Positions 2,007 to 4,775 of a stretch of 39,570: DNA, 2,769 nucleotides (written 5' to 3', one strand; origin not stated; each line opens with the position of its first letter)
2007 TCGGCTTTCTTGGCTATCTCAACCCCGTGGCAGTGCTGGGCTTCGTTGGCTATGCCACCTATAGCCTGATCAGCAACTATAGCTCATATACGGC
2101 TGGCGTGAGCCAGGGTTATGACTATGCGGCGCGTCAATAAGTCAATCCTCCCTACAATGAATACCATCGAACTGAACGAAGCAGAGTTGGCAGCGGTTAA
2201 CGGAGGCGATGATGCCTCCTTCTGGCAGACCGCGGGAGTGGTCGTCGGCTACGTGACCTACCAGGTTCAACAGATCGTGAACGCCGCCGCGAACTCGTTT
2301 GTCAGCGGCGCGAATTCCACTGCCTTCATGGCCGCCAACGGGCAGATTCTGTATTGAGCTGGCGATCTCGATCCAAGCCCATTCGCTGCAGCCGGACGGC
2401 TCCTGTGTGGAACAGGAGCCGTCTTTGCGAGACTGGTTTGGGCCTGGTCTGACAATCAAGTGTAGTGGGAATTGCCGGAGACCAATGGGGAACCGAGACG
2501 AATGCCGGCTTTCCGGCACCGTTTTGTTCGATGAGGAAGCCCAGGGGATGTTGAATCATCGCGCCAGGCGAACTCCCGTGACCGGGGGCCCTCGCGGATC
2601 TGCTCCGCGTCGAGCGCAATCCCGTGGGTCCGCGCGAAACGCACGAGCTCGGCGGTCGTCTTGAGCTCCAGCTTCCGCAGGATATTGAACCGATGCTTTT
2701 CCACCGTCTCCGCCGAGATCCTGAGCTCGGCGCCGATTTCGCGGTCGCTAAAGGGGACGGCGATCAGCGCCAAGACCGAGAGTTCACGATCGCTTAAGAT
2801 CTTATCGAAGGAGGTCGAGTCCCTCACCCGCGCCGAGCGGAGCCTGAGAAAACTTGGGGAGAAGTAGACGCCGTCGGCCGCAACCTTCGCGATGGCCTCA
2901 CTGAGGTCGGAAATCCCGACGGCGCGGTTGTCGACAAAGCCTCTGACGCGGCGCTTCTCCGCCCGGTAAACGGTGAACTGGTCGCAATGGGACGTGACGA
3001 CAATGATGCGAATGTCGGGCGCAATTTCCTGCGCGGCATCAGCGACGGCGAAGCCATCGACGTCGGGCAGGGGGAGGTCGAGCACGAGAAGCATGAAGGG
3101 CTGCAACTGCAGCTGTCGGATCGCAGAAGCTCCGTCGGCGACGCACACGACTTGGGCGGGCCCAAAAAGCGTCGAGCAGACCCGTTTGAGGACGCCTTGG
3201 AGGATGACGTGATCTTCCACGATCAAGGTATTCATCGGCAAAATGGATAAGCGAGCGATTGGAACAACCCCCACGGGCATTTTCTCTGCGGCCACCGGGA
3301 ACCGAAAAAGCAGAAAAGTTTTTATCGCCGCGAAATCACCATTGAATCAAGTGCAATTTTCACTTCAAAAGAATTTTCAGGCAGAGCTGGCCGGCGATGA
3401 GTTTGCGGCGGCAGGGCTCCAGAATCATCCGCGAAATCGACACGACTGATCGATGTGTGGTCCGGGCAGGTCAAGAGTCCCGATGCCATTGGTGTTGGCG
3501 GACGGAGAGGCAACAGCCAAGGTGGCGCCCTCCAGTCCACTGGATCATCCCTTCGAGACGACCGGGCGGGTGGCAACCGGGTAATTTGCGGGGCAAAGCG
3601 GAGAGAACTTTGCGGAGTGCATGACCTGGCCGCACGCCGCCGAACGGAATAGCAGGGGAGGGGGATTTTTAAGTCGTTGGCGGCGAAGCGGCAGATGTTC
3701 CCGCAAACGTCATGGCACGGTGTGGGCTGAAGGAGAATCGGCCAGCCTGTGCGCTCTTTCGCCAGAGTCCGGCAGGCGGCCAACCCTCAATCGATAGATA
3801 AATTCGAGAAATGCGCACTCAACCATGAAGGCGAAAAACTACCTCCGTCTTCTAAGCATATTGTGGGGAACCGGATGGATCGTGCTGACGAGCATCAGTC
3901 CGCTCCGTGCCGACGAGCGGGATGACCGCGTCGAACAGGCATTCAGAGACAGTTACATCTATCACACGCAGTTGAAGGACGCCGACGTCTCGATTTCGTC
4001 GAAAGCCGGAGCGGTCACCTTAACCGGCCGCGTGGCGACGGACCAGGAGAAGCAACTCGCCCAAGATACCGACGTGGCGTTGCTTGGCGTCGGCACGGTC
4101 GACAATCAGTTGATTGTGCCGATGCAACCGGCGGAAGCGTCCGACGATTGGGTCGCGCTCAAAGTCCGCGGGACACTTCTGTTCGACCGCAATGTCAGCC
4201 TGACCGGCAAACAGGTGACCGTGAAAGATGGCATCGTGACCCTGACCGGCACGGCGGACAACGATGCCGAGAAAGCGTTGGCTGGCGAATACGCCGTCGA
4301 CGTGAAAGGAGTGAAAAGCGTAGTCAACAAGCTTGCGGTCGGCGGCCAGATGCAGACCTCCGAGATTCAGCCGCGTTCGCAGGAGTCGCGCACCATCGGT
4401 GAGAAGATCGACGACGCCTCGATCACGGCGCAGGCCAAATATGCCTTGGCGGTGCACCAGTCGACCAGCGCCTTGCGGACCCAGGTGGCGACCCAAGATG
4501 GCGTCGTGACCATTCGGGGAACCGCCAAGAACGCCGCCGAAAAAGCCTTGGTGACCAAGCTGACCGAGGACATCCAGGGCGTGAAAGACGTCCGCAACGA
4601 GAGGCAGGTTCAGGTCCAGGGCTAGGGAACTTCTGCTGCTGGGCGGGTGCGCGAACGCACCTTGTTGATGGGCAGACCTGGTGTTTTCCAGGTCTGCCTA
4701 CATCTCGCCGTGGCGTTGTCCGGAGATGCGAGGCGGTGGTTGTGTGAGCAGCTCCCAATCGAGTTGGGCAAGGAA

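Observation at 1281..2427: Two tandem double-glycine-leader peptides beside a CPBP/Abi protease: a bacteriocin/microcin-like locus with no exporter in view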

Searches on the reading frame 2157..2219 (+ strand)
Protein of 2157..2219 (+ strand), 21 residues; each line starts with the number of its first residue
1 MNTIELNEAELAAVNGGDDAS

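Call 48: search_protein_families(library=ncbifam, proteins=[window:2157-2219:+], max_evalue=10)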
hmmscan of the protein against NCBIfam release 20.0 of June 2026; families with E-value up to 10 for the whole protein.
seq(21 aa): 6 families
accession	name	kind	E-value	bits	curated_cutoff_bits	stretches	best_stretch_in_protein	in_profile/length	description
TIGR04497.1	GRASP_targ_2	subfamily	0.0013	18.7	32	1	5-18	14-27/50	putative ATP-grasp target RiPP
TIGR01847.1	bacteriocin_sig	domain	0.0039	17.7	15.7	1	5-17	3-15/15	bacteriocin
NF033772.1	pheromone_VP1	equivalog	0.0043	17.2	85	1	2-18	8-24/65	peptide pheromone VP1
TIGR03949.1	bact_IIb_cerein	subfamily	0.01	15.6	21.5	1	5-17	3-15/45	class IIb bacteriocin, lactobin A/cerein 7B family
NF038035.1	lactGalph_entA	subfamily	0.073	13.2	37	1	6-18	1-13/35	lactococcin G-alpha/enterocin 1071A family bacteriocin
NF038153.1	lant_leader_L1a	domain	0.085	13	22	1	5-17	20-32/32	class I lanthipeptide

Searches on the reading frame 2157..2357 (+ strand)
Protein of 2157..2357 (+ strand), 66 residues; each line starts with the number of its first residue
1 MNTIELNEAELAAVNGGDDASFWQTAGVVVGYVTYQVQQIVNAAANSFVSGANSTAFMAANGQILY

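Call 3: search_protein_families(library=pfam, proteins=[window:2157-2357:+], max_evalue=1)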
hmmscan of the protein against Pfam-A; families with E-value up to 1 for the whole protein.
window:2157-2357:+ (66 aa): 1 family
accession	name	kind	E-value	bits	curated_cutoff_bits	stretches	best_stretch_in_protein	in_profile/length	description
PF10439.15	Bacteriocin_IIc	-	0.0009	19.6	27.1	1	5-55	6-56/59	Bacteriocin class II with double-glycine leader peptide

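Call 4: search_protein_families(library=ncbifam, proteins=[window:2157-2357:+], max_evalue=1)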
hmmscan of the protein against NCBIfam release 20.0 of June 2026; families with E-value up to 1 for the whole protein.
window:2157-2357:+ (66 aa): 7 families
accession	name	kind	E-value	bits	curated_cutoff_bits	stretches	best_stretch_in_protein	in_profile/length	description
NF038035.1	lactGalph_entA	subfamily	8.8e-07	28.9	37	1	6-35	1-28/35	lactococcin G-alpha/enterocin 1071A family bacteriocin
TIGR04497.1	GRASP_targ_2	subfamily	0.0056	16.7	32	1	5-19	14-28/50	putative ATP-grasp target RiPP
NF033772.1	pheromone_VP1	equivalog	0.017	15.3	85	1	2-22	8-28/65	peptide pheromone VP1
NF041808.1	daptide_123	subfamily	0.034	13.9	25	1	18-33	14-28/37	daptide-type RiPP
TIGR03893.1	lant_SP_1948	subfamily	0.035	14.5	32.95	1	5-55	12-57/61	lichenicidin A2 family type 2 lantibiotic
TIGR01847.1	bacteriocin_sig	domain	0.039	14.6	15.7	1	5-17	3-15/15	bacteriocin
TIGR03949.1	bact_IIb_cerein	subfamily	0.096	12.5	21.5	1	5-17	3-15/45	class IIb bacteriocin, lactobin A/cerein 7B family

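Call 10: find_encoding_contigs(protein=window:2157-2357:+, flank=10000, max_places=10)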
Protein window:2157-2357:+ (66 aa): 1 contig read that carries it; 1 place shown.
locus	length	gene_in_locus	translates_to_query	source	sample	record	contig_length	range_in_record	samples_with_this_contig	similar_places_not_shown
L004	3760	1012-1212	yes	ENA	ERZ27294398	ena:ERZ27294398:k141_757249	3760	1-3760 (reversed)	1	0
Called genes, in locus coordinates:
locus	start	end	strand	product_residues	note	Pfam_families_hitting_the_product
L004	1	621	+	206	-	?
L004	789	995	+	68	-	-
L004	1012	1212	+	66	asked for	-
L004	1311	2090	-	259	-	PF00072:Response_reg, PF00196:GerE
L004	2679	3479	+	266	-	PF04972:BON, PF21937:Yop-YscD_ppl_2nd (faint), PF04972:BON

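Call 17: find_homologous_proteins(query=window:2157-2354:+, max_evalue=0.01)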
Query window:2157-2354:+ (66 aa): 2 proteins with E <= 0.01 among 4 candidates.
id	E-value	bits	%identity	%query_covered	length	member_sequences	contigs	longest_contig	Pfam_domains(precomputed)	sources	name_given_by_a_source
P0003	2.9e-33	130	100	100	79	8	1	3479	-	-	-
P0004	5.5e-29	116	85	100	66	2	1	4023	-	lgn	-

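Call 19: find_encoding_contigs(protein=P0004, flank=10000, max_places=10)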
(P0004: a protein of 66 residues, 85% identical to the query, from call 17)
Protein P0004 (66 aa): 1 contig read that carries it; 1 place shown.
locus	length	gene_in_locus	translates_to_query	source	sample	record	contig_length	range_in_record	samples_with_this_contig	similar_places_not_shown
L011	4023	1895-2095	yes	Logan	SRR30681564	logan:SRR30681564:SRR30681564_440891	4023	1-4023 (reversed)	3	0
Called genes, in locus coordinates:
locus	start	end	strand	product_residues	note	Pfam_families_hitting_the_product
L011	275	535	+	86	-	-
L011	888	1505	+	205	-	PF02517:Rce1-like (weak)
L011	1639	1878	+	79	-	-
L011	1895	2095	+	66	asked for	-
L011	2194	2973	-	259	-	PF00072:Response_reg, PF00196:GerE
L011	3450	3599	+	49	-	-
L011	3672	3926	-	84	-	-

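Call 56: search_protein_representatives(alignment_id=A2)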
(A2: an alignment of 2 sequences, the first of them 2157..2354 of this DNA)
Query: 2 sequences, 66 profile positions. Proteins with E-value up to 0.001 (for the whole library): 2; up to 1e-10: 1; up to 1e-30: 1. The best 2 are listed.
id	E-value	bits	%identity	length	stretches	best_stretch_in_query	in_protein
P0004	2.2e-40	152.9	-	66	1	1-66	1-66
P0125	2.8e-07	46.9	-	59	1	1-51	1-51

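Call 60: find_encoding_contigs(protein=P0125, flank=10000, max_places=5)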
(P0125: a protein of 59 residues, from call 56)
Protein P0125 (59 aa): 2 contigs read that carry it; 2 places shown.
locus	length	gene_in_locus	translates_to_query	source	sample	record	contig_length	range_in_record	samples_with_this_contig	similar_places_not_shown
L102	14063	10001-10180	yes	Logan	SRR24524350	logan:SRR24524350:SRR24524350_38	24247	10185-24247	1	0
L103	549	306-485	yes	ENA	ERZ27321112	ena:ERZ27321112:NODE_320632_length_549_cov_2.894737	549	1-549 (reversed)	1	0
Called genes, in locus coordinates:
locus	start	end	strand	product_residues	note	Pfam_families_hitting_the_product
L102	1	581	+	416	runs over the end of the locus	PF00072:Response_reg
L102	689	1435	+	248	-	-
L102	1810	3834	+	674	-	PF05147:LANC_like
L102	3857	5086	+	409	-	PF25917:BSH_RND, PF26002:Beta-barrel_AprE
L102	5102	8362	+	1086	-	PF03412:Peptidase_C39, PF00664:ABC_membrane, PF00005:ABC_tran, PF02463:SMC_N (faint), PF13304:AAA_21 (faint), PF02156:Glyco_hydro_26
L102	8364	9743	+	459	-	PF00201:UDPGT (weak), PF06722:EryCIII-like_C, PF04101:Glyco_tran_28_C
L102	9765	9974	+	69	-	-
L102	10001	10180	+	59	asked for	-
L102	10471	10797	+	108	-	-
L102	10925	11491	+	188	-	PF09832:DUF2059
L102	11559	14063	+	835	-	?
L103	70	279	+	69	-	-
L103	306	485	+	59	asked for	-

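Call 73: search_protein_families(library=pfam, proteins=[L102:689-1435:+, L011:275-535:+, L102:8364-9743:+], max_evalue=1)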
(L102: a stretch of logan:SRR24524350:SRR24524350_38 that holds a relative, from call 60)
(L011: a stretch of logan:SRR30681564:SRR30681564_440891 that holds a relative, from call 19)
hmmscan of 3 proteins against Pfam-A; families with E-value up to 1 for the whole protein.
L102:689-1435:+ (248 aa): 1 family
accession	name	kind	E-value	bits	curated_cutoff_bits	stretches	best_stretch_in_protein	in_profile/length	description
PF00486.34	Trans_reg_C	-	0.00062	20.2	26.2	1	154-228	2-75/77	Transcriptional regulatory protein, C terminal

L011:275-535:+ (86 aa): 0 families

L102:8364-9743:+ (459 aa): 5 families
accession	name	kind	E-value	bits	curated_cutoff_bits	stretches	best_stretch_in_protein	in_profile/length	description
PF06722.18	EryCIII-like_C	-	3e-12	47.2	31.7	1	311-423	15-125/145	Erythromycin biosynthesis protein CIII-like, C-terminal domain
PF04101.22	Glyco_tran_28_C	-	2.2e-09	38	22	1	322-421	49-151/166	Glycosyltransferase family 28 C-terminal domain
PF00201.24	UDPGT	-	6.4e-07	29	19.5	1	323-419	318-414/499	UDP-glucoronosyl and UDP-glucosyl transferase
PF04007.18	DUF354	-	0.0022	17.6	22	1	310-370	227-286/349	Protein of unknown function (DUF354)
PF13439.12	Glyco_transf_4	-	0.086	13.3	28.5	1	20-123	11-107/170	Glycosyltransferase Family 4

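Call 79: search_protein_families(library=ncbifam, proteins=[L102:8364-9743:+], max_evalue=0.001)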
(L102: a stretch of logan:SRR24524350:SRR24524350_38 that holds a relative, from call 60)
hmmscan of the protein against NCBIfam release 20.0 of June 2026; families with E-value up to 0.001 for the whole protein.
L102:8364-9743:+ (459 aa): 7 families
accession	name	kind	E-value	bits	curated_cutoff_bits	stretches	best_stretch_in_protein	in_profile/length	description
TIGR01426.2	MGT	subfamily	1.6e-28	99.8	260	1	267-419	218-366/393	macrolide family glycosyltransferase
TIGR04516.1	glycosyl_450act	subfamily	1.2e-21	77.3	440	2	273-430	244-400/418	activator-dependent family glycosyltransferase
NF033129.1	macro_glyco_Mgt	subfamily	1.1e-13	51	700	1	278-420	229-368/393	macrolide-inactivating glycosyltransferase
NF000362.1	self_GT_OleI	exception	1.7e-12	47.3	700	1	272-395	252-371/424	OleI family self-immunity macrolide glycosyltransferase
TIGR01133.1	murG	equivalog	5e-05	22.5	250.25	1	338-425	250-338/353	undecaprenyldiphospho-muramoylpentapeptide beta-N-acetylglucosaminyltransferase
TIGR00661.1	MJ1255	subfamily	5.2e-05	22.6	195.9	1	340-394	244-296/321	MJ1255/VC2487 family glycosyltransferase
NF000354.1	glycotrans_Rgt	equivalog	0.00068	18.8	800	1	273-447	238-406/411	rifamycin-inactivating glycosyltransferase Rgt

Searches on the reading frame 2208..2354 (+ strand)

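Call 48: search_protein_families(library=ncbifam, proteins=[window:2208-2354:+], max_evalue=10)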
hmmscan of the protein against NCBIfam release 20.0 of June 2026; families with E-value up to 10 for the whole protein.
seq(49 aa): 2 families
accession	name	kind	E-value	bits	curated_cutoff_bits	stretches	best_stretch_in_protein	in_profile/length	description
NF041808.1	daptide_123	subfamily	0.023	14.5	25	1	1-16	14-28/37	daptide-type RiPP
NF038035.1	lactGalph_entA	subfamily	0.064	13.4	37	1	4-18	14-28/35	lactococcin G-alpha/enterocin 1071A family bacteriocin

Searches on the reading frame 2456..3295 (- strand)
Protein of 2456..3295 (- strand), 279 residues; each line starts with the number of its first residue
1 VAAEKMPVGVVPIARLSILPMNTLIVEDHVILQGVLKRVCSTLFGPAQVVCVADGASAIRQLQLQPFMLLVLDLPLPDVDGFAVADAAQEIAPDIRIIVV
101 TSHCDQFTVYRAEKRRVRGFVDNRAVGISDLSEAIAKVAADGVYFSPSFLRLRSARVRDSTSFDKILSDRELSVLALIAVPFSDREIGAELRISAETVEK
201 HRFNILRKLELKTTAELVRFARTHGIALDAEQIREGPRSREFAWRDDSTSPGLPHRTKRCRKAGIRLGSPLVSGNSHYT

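Call 3: search_protein_families(library=pfam, proteins=[window:2456-3295:-], max_evalue=1)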
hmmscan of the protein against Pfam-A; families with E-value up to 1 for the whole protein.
window:2456-3295:- (279 aa): 3 families
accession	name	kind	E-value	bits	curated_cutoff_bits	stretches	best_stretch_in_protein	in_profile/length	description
PF00196.25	GerE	-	1.1e-13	51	23.5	1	166-221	2-57/57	Bacterial regulatory proteins, luxR family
PF00072.30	Response_reg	-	2.9e-13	50.4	30.2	1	24-122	2-98/111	Response regulator receiver domain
PF04545.22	Sigma70_r4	-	0.018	15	24.1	1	167-209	5-48/50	Sigma-70, region 4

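Call 4: search_protein_families(library=ncbifam, proteins=[window:2456-3295:-], max_evalue=1)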
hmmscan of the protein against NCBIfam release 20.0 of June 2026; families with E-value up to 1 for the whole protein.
window:2456-3295:- (279 aa): 82 families (the best 25 are shown)
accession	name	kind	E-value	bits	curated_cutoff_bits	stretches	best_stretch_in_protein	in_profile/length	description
NF052445.1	RespRegMctR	equivalog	1.2e-27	96.7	300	1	21-226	2-204/205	two-component system response regulator MctR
NF011896.0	PRK15369.1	equivalog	1.5e-24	86.8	242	1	21-226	4-209/211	two component system response regulator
NF007403.0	PRK09935.1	equivalog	1.6e-22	80.2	271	1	22-225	5-208/210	fimbria biosynthesis transcriptional regulator FimZ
NF047785.1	respo_reg_MadR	equivalog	5.5e-22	78.2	300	1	22-225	2-207/209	MadR family response regulator transcription factor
NF007018.1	PRK09483.1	equivalog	1.9e-18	66.9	280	1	22-233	3-214/217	UvrY/SirA/GacA family response regulator transcription factor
NF007935.0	PRK10651.1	equivalog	9.9e-17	60.8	250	1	22-217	8-206/216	two-component system response regulator NarL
NF007419.0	PRK09958.1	equivalog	1.9e-15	57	251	1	21-224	1-201/204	acid-sensing system DNA-binding response regulator EvgA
NF007708.0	PRK10403.1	equivalog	6.6e-15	55.1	343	1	19-214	5-201/215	nitrate/nitrite response regulator protein NarP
NF040749.1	tetrathio_RR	equivalog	2.5e-12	46.9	290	1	48-219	25-186/191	tetrathionate respiration response regulator TtrR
NF006900.1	PRK09390.1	equivalog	4.7e-12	45.9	255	1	57-222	39-198/203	response regulator FixJ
NF007685.0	PRK10360.1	equivalog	1.2e-11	44.7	258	1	25-219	6-190/196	response regulator transcription factor UhpA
NF052366.1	photon_PedR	equivalog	6.7e-11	42.2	120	1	166-225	2-61/74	photosynthetic electron transport-dependent transcriptional regulator PedR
NF041830.1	RR_TF_ErdR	exception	2.5e-10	40.4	390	1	22-215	3-199/213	response regulator transcription factor ErdR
TIGR03541.1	reg_near_HchA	equivalog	2.7e-10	40.2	215.6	1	146-225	151-230/232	PA1136 family autoinducer-binding transcriptional regulator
NF046022.1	RespRegCpdRBruc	equivalog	3.5e-10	39.9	180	1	24-104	5-83/120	cell cycle two-component system response regulator CpdR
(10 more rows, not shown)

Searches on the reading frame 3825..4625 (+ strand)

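Call 81: search_protein_families(library=pfam, proteins=[window:3825-4625:+], max_evalue=0.00001)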
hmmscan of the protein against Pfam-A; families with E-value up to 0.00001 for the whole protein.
window:3825-4625:+ (266 aa): 2 families
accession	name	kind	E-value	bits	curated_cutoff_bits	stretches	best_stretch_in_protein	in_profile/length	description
PF04972.22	BON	-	3.9e-37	126.8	27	3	106-173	1-68/69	BON domain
PF21937.1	Yop-YscD_ppl_2nd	-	6.6e-07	29.4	27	0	50-82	17-49/67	YscD/CdsD-like Bon-like domain 2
